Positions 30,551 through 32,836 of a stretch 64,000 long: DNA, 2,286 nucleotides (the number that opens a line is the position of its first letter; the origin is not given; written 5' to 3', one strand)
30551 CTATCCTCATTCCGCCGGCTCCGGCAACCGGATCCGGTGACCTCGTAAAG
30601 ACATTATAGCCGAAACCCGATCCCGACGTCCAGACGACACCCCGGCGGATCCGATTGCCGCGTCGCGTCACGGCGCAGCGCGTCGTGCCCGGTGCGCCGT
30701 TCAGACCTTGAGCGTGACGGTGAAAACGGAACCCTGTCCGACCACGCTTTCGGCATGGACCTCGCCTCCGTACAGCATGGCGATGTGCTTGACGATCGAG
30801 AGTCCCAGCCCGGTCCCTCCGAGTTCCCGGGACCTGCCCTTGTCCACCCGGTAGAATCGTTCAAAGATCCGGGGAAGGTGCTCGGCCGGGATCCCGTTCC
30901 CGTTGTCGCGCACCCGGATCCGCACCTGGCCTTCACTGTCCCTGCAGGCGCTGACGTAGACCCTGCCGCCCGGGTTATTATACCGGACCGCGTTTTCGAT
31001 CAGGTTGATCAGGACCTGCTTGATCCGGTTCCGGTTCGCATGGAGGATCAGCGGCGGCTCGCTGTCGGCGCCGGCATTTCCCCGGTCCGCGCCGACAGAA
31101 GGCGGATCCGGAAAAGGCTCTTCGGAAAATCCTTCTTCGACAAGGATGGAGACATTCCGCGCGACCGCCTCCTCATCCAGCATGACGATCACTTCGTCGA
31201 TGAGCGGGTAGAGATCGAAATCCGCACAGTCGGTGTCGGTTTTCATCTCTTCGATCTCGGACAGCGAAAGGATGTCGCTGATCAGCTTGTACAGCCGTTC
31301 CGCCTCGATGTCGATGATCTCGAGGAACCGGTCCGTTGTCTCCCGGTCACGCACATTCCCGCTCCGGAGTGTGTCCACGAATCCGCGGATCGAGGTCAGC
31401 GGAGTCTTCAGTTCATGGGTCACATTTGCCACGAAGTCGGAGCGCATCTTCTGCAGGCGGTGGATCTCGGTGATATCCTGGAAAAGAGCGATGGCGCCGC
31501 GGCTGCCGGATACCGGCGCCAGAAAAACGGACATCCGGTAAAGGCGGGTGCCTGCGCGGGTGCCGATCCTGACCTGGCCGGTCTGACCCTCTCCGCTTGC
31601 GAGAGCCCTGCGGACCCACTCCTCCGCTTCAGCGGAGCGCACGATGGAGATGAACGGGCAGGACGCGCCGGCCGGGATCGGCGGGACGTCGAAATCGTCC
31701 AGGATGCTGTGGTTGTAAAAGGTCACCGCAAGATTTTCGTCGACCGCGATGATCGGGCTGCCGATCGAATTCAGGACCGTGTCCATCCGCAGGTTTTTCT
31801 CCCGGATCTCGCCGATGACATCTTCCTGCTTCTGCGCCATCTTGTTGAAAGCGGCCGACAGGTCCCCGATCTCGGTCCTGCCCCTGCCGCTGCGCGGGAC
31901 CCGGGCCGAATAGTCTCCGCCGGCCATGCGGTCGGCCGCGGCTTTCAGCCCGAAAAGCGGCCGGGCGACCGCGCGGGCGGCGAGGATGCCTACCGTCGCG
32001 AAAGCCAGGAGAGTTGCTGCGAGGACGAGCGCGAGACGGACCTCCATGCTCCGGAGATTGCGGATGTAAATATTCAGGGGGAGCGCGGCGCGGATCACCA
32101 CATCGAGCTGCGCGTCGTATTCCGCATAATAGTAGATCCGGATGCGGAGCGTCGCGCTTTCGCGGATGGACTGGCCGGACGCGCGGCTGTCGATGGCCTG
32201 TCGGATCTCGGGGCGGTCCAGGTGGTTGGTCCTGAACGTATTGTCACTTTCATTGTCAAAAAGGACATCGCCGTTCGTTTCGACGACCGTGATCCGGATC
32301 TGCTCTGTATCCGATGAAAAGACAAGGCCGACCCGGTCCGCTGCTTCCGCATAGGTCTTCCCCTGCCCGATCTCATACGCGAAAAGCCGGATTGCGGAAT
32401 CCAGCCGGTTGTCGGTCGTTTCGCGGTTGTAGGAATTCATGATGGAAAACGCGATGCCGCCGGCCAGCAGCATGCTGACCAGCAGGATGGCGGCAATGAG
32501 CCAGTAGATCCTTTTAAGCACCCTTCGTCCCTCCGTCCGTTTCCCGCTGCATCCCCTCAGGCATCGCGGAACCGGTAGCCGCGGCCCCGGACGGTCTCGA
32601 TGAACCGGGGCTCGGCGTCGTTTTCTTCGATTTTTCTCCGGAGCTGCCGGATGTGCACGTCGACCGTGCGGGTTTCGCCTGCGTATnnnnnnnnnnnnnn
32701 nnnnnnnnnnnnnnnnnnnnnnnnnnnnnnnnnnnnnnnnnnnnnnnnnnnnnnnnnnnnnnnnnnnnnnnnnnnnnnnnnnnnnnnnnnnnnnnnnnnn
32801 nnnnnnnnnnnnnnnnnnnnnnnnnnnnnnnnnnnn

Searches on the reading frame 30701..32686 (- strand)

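Call 29: search_protein_families(library=pfam, proteins=[window:30701-32686:-], max_evalue=0.00001)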
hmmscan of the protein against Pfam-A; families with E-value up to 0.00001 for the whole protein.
window:30701-32686:- (661 aa): 3 families
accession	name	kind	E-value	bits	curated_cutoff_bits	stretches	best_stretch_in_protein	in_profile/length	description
PF02518.31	HATPase_c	-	1.3e-31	109.7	26.4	1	551-660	2-108/111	Histidine kinase-, DNA gyrase B-, and HSP90-like ATPase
PF00512.31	HisKA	-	1.3e-18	67.2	26.9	1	414-480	1-65/66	His Kinase A (phospho-acceptor) domain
PF00672.30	HAMP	-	3.7e-11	43.6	25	1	236-286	2-50/53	HAMP domain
